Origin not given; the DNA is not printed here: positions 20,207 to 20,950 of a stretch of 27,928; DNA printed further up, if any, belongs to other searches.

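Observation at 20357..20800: Gly/Trp/Tyr-rich repeat-encoded membrane protein in the AT-rich island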

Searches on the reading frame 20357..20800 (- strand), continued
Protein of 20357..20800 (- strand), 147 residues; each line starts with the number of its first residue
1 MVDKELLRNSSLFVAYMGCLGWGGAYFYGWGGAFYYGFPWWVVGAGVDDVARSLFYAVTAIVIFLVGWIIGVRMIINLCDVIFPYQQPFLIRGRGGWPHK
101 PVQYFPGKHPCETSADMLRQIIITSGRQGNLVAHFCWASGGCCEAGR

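Call 50: list_cluster_members(proteins=[P0141, P0142, P0143, P0145, P0146, P0149, P0151, P0156, P0177, P0182])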
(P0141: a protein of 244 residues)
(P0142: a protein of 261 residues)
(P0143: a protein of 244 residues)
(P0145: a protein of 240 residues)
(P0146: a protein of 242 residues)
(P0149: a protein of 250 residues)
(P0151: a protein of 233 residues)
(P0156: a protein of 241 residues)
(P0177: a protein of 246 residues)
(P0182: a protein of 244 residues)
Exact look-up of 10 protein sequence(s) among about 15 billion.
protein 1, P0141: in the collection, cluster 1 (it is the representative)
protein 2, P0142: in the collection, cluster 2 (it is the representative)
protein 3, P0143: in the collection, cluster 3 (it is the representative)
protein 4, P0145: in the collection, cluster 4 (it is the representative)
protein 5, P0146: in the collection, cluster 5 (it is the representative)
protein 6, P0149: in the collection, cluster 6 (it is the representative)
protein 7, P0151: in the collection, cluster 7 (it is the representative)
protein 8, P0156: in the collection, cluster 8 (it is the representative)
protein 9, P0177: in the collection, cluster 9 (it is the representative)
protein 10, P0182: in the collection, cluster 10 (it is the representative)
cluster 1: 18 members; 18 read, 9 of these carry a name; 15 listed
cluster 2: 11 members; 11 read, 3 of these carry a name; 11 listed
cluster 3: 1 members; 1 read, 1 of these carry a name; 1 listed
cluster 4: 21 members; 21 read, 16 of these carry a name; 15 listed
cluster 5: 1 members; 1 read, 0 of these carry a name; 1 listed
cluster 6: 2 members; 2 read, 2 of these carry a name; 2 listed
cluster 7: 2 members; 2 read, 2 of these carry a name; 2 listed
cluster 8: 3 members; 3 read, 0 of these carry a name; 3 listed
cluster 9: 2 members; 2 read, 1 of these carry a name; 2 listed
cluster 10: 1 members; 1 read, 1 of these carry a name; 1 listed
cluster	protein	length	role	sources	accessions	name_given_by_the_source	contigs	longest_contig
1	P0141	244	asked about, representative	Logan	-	-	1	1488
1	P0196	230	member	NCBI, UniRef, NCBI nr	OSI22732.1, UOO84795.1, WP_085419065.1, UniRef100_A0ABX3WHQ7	hypothetical protein [Neisseria dumasiana] | Uncharacterized protein n=1 Tax=Neisseria dumasiana TaxID=1931275 RepID=A0ABX3WHQ7_9NEIS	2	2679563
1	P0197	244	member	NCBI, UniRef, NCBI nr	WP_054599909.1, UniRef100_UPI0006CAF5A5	hypothetical protein [Neisseria sp. 74A18] | hypothetical protein n=1 Tax=Neisseria sp. 74A18 TaxID=1696094 RepID=UPI0006CAF5A5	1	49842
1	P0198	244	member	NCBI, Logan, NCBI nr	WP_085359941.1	hypothetical protein [Neisseria dumasiana]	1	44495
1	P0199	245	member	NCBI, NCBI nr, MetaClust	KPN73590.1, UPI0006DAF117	hypothetical protein AKG43_07315 [Neisseria sp. 74A18] | status=active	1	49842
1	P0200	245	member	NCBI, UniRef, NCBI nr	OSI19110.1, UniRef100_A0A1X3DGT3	hypothetical protein BV912_08860 [Neisseria dumasiana] | Uncharacterized protein n=2 Tax=Neisseria dumasiana TaxID=1931275 RepID=A0A1X3DGT3_9NEIS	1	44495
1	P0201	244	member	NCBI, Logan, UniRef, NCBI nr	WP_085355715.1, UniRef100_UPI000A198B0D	hypothetical protein [Neisseria dumasiana] | hypothetical protein n=1 Tax=Neisseria dumasiana TaxID=1931275 RepID=UPI000A198B0D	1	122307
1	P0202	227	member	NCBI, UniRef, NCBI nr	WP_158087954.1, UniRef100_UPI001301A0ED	hypothetical protein [Neisseria dumasiana] | hypothetical protein n=1 Tax=Neisseria dumasiana TaxID=1931275 RepID=UPI001301A0ED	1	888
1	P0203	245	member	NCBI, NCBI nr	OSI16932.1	hypothetical protein BV914_01935 [Neisseria dumasiana]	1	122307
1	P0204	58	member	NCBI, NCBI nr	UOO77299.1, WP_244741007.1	hypothetical protein LVJ85_02020 [Neisseria sp. Dent CA1/247] | hypothetical protein [Neisseria sp. Dent CA1/247]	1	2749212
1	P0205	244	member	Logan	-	-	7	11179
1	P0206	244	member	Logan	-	-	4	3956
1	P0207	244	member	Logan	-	-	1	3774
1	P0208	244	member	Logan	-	-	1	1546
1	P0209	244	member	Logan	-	-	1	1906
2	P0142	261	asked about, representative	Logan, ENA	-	-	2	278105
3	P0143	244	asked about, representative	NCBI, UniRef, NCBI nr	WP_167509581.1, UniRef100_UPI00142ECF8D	hypothetical protein [Actinobacillus vicugnae] | hypothetical protein n=1 Tax=Actinobacillus vicugnae TaxID=2573093 RepID=UPI00142ECF8D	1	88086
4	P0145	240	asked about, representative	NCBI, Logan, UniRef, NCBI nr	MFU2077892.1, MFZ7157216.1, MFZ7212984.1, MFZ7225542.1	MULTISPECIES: hypothetical protein [Avibacterium] | Transmembrane protein n=3 Tax=Avibacterium avium TaxID=751 RepID=A0A379AU80_AVIAV | hypothetical protein [Avibacterium avium]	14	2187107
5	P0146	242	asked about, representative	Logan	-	-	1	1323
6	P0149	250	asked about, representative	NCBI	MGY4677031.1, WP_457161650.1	hypothetical protein ACWIT3_04730 [Pasteurella sp. P03HT]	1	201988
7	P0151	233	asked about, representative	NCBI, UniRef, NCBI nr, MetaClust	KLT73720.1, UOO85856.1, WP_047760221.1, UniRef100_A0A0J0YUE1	hypothetical protein PL75_01900 [Neisseria arctica] | Uncharacterized protein n=1 Tax=Neisseria arctica TaxID=1470200 RepID=A0A0J0YUE1_9NEIS | hypothetical protein [Neisseria arctica]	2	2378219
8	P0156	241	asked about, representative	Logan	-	-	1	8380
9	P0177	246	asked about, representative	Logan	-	-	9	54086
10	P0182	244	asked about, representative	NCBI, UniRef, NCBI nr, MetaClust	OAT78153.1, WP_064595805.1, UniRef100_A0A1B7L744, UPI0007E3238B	hypothetical protein A9B99_18620 [Mangrovibacter phragmitis] | Uncharacterized protein n=1 Tax=Mangrovibacter phragmitis TaxID=1691903 ... | hypothetical protein [Mangrovibacter phragmitis]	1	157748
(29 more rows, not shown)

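Call 51: list_cluster_members(proteins=[P0189, P0190, P0191, P0192, P0193, P0194, P0158, P0152, P0176, P0154])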
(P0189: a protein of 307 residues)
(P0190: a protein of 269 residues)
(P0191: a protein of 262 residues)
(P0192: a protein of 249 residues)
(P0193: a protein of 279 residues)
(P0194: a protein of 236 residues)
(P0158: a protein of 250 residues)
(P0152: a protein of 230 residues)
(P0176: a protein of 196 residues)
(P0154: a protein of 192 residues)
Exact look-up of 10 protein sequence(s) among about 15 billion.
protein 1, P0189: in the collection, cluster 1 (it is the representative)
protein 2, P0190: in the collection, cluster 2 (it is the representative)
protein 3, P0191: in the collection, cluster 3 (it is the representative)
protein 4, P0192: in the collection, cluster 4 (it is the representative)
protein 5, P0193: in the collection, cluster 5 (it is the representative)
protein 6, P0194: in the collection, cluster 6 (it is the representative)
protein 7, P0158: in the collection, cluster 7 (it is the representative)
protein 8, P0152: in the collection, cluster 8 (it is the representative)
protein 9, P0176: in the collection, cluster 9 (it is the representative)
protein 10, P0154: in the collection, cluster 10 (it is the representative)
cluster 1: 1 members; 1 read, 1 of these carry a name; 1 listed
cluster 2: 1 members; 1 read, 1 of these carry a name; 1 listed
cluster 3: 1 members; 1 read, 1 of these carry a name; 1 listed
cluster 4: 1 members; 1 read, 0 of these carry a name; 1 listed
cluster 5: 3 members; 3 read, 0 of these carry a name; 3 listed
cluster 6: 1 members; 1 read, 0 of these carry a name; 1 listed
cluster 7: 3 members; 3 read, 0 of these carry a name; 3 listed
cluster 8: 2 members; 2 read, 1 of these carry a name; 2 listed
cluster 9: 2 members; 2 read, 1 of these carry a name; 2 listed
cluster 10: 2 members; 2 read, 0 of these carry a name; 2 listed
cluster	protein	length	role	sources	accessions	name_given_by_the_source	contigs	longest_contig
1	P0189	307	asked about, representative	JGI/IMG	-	hypothetical protein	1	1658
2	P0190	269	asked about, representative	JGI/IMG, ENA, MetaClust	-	\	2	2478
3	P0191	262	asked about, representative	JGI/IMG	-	hypothetical protein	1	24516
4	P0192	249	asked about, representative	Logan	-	-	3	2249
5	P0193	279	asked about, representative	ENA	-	-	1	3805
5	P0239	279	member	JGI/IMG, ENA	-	-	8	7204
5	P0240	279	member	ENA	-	-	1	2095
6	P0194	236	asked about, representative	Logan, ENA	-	-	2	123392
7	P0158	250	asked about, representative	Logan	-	-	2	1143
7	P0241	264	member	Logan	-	-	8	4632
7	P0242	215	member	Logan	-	-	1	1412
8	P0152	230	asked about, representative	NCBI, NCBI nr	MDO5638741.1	MAG: hypothetical protein Q4G28_02630 [Neisseria sp.] | hypothetical protein [Neisseria sp.]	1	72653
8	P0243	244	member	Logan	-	-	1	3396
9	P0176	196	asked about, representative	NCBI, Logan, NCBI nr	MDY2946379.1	MAG: hypothetical protein SOS93_00755 [Mannheimia varigena] | hypothetical protein [Mannheimia varigena]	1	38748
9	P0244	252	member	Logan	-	-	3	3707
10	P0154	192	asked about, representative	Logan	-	-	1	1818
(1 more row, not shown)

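Call 56: find_encoding_contigs(protein=P0021, flank=5000, max_places=4)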
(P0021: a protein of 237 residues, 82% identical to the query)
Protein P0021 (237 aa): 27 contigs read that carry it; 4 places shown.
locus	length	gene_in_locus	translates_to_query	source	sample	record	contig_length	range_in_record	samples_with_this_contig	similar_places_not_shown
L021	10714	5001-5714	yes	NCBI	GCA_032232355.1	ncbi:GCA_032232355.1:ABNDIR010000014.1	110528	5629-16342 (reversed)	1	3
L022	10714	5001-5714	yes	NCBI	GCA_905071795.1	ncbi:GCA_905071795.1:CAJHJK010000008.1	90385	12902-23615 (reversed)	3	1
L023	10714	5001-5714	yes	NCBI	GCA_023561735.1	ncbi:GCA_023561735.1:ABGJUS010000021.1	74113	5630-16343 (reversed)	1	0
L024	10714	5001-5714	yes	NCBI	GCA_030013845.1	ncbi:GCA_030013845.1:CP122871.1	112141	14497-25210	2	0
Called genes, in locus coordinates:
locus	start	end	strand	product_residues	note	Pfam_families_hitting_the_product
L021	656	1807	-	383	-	PF13384:HTH_23 (faint), PF13936:HTH_38, PF00665:rve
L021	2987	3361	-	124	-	PF01376:Enterotoxin_b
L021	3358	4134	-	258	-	PF01375:Enterotoxin_a, PF22596:Scabin-like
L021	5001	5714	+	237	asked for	PF27470:TfpB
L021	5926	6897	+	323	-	PF01527:HTH_Tnp_1 (faint), PF13518:HTH_28, PF13551:HTH_29 (weak), PF13565:HTH_32, PF00665:rve, PF13683:rve_3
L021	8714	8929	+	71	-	PF09075:STb_secrete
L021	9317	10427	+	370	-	PF01527:HTH_Tnp_1, PF13384:HTH_23 (faint), PF13551:HTH_29 (faint), PF13276:HTH_21, PF00665:rve, PF13683:rve_3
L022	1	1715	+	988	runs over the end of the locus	PF13700:DUF4158, PF01526:DDE_Tnp_Tn3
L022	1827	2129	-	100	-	PF01527:HTH_Tnp_1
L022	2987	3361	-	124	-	PF01376:Enterotoxin_b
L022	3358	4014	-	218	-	PF01375:Enterotoxin_a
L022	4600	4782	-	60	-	-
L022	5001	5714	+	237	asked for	PF27470:TfpB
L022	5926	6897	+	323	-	PF01527:HTH_Tnp_1 (faint), PF13518:HTH_28, PF13551:HTH_29 (weak), PF13565:HTH_32, PF00665:rve, PF13683:rve_3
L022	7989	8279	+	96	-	PF00872:Transposase_mut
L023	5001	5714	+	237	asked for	PF27470:TfpB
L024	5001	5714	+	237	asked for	PF27470:TfpB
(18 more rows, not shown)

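Call 57: find_encoding_contigs(protein=P0082, flank=5000, max_places=3)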
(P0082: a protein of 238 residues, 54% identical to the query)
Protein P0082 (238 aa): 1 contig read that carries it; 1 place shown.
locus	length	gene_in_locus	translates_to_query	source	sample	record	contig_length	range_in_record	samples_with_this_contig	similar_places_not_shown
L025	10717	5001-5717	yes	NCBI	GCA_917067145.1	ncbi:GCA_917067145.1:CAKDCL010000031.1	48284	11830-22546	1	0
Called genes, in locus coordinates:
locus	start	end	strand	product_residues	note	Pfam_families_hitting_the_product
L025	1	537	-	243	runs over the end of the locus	PF02463:SMC_N (faint), PF00005:ABC_tran, PF13304:AAA_21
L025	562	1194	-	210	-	PF00528:BPD_transp_1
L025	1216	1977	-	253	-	PF00497:SBP_bac_3, PF10613:Lig_chan-Glu_bd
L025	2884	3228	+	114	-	PF06961:DUF1294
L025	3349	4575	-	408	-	PF06767:Sif, PF00657:Lipase_GDSL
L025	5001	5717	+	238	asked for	PF27470:TfpB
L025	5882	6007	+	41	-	-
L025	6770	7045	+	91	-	PF02583:Trns_repr_metal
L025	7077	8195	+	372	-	PF08240:ADH_N, PF00107:ADH_zinc_N, PF13602:ADH_zinc_N_2 (weak)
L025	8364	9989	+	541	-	PF02203:TarH, PF00672:HAMP, PF00015:MCPsignal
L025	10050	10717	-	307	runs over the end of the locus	PF00126:HTH_1, PF03466:LysR_substrate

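Call 58: find_encoding_contigs(protein=P0072, flank=5000, max_places=3)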
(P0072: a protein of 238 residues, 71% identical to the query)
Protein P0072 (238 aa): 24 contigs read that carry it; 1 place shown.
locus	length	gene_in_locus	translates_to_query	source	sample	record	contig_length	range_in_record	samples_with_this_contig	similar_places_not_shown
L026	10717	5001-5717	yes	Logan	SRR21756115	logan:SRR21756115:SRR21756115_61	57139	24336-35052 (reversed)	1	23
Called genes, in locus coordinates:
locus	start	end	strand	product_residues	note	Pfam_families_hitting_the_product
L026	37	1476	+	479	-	PF00171:Aldedh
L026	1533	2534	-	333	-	PF00044:Gp_dh_N, PF02800:Gp_dh_C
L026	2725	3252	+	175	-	PF01292:Ni_hydr_CYTB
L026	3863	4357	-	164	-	PF09982:LpxR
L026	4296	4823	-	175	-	PF09982:LpxR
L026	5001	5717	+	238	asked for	PF27470:TfpB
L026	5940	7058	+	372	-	PF08240:ADH_N, PF16912:Glu_dehyd_C (faint), PF00107:ADH_zinc_N, PF13602:ADH_zinc_N_2 (weak)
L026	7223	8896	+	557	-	PF02203:TarH, PF00672:HAMP, PF00015:MCPsignal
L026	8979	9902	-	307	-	PF00126:HTH_1, PF03466:LysR_substrate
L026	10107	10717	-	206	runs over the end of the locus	PF00775:Dioxygenase_C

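Call 60: predict_structure(alignment_id=A4)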
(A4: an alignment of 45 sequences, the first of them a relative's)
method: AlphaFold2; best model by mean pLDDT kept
length: 236 residues; sequences in the alignment: 45
mean_pLDDT: 82.2   pTM: 0.76
mean pLDDT of the five models: 82.2, 81.1, 78.5, 77.9, 75.8
residues with pLDDT >= 90: 23; 70-90: 186; 50-70: 26; < 50: 1
segments of 3 or more residues with pLDDT < 50: none
pLDDT, mean of each block of 10 residues (from residue 1): 66 87 90 87 83 84 85 77 70 87 84 85 91 79 70 83 90 88 83 86 85 77 78 75
secondary structure, 60 per line:
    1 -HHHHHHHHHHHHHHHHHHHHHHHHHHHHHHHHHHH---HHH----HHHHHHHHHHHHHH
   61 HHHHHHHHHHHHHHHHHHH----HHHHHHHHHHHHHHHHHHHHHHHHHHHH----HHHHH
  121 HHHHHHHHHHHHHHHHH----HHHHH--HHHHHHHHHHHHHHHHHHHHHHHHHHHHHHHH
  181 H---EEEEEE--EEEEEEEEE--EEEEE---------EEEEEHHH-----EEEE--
elements in order: H2-36 H47-79 H84-111 H116-137 H142-146 H149-181 E185-190 E193-201 E204-208 E218-222 E231-234

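Call 66: fold_search(model_id=the predicted structure, library=viral)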
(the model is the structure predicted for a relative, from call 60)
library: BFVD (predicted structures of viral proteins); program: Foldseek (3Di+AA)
matches with E <= 10: 208; with E <= 0.001: 0
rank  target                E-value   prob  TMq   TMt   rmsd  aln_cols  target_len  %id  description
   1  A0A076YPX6            6.3e-02  1.00  0.21  0.49   3.8        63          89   16  Putative portal protein [Staphylococcus phage P108]
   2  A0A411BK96            4.9e-01  0.16  0.17  0.19  13.6       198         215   12  (no name in the UniProt tables at hand)
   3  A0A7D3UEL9            5.2e-01  0.97  0.20  0.38   3.5        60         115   10  (no name in the UniProt tables at hand)
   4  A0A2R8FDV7            7.0e-01  0.72  0.16  0.35   5.6        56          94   16  Uncharacterized protein [Brazilian cedratvirus IHUMI]
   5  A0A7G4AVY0            7.8e-01  0.91  0.16  0.46   3.0        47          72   11  Uncharacterized protein [Streptomyces phage Coruscant]
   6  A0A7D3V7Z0            7.8e-01  0.30  0.19  0.21  10.6       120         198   15  Uncharacterized protein [Fadolivirus FV1/VV64]
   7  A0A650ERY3            8.2e-01  0.44  0.16  0.14   5.0        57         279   14  (no name in the UniProt tables at hand)
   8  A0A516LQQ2            9.1e-01  0.54  0.16  0.39  10.8        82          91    7  (no name in the UniProt tables at hand)
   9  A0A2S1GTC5            1.1e+00  0.75  0.17  0.30   4.2        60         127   12  Uncharacterized protein [Dickeya phage Ninurta]
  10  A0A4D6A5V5            1.1e+00  0.72  0.17  0.56   3.3        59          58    8  (no name in the UniProt tables at hand)
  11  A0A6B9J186            1.2e+00  0.90  0.16  0.26   3.6        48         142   14  Uncharacterized protein [Rhizobium phage RL38J1]
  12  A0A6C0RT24            1.3e+00  0.60  0.16  0.51   3.7        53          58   13  (no name in the UniProt tables at hand)
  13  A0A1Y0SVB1            1.3e+00  0.38  0.16  0.26   4.4        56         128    5  Uncharacterized protein [Pseudomonas phage Noxifer]
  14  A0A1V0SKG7            1.3e+00  0.06  0.13  0.07  15.3       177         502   15  Uncharacterized protein [Klosneuvirus KNV1]
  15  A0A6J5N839            1.4e+00  0.84  0.15  0.69   2.6        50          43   14  Uncharacterized protein [uncultured Caudovirales phage]
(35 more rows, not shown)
